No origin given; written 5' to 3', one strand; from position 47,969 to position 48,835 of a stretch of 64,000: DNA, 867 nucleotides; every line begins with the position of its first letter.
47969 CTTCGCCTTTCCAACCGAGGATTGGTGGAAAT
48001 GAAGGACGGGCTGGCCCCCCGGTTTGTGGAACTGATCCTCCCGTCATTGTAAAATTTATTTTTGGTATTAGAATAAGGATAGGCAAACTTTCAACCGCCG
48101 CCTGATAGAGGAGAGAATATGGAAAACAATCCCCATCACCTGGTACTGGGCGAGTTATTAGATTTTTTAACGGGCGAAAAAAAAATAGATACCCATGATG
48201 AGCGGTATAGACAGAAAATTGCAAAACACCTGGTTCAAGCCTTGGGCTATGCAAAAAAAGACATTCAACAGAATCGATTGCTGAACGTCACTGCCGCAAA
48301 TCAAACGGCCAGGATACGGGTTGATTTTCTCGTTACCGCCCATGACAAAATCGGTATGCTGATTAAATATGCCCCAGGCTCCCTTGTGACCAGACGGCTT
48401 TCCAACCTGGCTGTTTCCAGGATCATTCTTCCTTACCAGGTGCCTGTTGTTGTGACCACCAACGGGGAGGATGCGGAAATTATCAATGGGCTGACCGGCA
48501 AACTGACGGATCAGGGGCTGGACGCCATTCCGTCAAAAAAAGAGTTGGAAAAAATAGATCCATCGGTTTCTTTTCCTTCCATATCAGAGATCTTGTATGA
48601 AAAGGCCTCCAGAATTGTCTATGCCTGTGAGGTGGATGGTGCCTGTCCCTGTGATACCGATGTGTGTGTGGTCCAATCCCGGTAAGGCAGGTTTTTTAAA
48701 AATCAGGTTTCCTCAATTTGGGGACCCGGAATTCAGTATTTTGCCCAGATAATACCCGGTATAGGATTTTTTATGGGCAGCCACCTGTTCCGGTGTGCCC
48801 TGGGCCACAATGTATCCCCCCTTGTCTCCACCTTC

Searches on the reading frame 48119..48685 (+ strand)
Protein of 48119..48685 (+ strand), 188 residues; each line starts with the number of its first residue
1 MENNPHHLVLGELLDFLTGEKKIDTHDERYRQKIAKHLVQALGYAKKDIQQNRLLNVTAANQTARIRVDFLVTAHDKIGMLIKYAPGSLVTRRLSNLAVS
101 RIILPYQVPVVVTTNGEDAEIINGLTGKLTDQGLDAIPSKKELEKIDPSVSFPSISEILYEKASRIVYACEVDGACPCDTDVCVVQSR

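Call 76: search_protein_families(library=pfam, proteins=[window:48119-48685:+], max_evalue=0.000001)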
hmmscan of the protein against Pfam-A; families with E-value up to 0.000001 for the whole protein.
window:48119-48685:+ (188 aa): 1 family
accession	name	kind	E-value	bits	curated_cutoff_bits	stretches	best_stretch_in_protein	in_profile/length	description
PF13588.12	HSDR_N_2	-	1.8e-13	51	25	1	26-138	1-110/110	Type I restriction enzyme R protein N terminus (HSDR_N)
